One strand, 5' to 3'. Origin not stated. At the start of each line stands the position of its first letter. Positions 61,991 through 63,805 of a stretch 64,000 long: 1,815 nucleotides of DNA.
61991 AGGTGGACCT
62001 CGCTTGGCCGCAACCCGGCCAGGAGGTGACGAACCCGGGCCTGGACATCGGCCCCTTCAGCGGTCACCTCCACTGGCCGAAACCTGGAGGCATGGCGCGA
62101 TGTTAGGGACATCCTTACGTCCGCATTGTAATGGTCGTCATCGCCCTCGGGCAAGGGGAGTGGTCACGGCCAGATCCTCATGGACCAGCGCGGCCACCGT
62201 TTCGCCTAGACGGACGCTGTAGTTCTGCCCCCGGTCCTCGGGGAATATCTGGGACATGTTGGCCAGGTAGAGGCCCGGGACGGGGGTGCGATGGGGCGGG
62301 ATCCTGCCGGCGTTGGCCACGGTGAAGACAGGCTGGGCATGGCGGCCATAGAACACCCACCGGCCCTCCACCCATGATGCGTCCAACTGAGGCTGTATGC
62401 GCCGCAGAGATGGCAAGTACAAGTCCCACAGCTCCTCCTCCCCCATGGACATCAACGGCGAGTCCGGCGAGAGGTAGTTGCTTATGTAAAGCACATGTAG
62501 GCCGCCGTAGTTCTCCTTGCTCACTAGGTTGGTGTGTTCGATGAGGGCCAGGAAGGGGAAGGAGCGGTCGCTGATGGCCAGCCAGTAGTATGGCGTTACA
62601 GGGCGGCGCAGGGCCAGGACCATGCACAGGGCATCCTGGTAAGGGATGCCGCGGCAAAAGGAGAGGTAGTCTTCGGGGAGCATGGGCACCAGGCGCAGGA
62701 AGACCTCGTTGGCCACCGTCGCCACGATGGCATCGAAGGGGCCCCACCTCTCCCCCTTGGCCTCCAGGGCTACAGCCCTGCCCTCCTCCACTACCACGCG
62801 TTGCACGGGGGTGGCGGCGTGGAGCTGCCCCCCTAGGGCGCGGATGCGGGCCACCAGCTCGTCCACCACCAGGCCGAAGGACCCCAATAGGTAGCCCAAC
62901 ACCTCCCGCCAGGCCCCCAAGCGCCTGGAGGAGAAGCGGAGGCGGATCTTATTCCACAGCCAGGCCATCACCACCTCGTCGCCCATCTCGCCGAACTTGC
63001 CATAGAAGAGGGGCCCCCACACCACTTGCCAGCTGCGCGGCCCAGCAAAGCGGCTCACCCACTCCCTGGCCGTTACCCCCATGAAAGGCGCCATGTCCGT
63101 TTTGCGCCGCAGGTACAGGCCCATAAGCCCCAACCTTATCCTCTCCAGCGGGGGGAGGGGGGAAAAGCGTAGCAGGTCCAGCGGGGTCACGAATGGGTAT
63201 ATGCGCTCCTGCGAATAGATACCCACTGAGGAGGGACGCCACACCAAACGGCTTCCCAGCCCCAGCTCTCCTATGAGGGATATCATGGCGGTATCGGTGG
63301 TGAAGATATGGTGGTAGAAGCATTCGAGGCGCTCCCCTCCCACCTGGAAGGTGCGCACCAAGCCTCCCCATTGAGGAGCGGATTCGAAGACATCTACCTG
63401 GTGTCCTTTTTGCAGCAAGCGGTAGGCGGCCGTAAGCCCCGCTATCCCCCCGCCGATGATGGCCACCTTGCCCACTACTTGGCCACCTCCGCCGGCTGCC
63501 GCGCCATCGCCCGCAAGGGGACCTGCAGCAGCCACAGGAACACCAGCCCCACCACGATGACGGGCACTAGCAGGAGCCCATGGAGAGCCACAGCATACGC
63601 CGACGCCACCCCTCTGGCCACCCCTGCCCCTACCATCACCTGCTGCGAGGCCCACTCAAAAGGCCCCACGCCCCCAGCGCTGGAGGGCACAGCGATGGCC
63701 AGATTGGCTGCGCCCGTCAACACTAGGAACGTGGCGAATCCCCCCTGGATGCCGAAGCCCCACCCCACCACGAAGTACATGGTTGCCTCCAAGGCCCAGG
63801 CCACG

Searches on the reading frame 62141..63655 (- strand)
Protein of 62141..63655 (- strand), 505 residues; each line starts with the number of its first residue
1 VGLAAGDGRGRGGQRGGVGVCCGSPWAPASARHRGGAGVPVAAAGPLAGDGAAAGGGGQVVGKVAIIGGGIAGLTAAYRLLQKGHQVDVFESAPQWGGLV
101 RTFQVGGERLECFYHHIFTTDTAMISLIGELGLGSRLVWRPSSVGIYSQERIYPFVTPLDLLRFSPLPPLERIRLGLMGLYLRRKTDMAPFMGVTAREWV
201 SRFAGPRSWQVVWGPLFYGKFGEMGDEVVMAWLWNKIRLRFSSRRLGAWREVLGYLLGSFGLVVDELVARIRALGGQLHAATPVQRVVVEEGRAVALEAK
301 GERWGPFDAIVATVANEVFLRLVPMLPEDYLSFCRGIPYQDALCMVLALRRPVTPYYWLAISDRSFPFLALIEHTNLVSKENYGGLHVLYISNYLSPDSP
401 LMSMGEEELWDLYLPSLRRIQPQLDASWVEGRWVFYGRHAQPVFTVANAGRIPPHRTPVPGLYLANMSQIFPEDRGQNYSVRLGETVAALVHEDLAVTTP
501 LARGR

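Call 34: search_protein_families(library=pfam, proteins=[window:62141-63655:-], max_evalue=0.001)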
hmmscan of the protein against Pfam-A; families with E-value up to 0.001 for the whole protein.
window:62141-63655:- (505 aa): 8 families
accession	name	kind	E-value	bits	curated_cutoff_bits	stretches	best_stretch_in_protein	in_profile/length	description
PF01593.30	Amino_oxidase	-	3.1e-33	116.2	19.8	1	71-467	1-418/443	Flavin containing amine oxidoreductase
PF13450.12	NAD_binding_8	-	9.6e-14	51.9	21.9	1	66-123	1-60/68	NAD(P)-binding Rossmann-like domain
PF01266.30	DAO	-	3.3e-10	40.4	27.9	1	63-97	1-35/353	FAD dependent oxidoreductase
PF00890.30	FAD_binding_2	-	2.5e-06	27.4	20.4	1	64-98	2-36/414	FAD binding domain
PF03486.20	HI0933_like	-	8.8e-06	25.8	50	1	63-98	2-37/244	HI0933-like protein Rossmann domain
PF07992.20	Pyr_redox_2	-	6.6e-05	22.9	26.1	1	63-93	2-32/291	Pyridine nucleotide-disulphide oxidoreductase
PF12831.13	FAD_oxidored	-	0.00043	20.1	27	1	64-100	2-38/416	FAD dependent oxidoreductase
PF01262.27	AlaDh_PNT_C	-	0.00083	19.3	23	0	49-95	15-62/214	Alanine dehydrogenase/PNT, C-terminal domain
